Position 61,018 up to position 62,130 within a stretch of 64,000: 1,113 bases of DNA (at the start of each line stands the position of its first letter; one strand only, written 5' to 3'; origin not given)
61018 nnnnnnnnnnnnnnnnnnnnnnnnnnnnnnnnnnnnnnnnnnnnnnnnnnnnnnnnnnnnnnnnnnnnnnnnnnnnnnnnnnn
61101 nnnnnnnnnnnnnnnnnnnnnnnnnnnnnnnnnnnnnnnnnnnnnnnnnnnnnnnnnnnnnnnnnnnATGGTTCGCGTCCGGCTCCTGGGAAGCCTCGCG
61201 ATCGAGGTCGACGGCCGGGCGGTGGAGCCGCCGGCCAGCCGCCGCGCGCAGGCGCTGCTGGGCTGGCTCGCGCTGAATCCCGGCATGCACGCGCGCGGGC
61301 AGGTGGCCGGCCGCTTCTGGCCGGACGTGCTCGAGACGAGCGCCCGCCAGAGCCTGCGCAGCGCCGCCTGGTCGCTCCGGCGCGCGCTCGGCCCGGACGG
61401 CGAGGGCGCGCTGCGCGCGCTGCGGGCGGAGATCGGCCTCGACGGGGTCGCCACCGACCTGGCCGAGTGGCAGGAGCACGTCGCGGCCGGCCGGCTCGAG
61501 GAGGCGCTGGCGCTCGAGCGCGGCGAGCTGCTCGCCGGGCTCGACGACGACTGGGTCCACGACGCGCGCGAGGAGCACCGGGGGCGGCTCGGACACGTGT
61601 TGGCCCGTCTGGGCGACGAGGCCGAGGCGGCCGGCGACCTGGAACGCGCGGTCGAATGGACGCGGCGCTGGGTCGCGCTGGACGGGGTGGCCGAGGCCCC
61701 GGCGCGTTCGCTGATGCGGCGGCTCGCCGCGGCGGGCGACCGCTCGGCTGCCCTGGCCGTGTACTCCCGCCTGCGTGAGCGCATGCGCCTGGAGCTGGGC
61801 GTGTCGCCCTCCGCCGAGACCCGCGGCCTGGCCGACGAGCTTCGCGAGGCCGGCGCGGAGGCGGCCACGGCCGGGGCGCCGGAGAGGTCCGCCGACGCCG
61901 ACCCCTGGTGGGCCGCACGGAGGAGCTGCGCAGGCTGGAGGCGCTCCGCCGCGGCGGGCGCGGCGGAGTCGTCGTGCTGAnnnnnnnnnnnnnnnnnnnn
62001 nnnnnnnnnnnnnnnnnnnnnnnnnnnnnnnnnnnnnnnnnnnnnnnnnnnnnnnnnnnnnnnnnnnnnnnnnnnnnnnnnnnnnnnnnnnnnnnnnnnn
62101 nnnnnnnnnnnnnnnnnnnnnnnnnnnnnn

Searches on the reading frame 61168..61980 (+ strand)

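Call 77: search_protein_families(library=pfam, proteins=[window:61168-61980:+], max_evalue=0.001)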
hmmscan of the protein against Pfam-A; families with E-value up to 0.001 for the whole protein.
window:61168-61980:+ (270 aa): 1 family
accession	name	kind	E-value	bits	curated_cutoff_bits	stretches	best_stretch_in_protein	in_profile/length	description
PF03704.23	BTAD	-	4e-16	60.1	22.1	1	102-226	21-146/146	Bacterial transcriptional activator domain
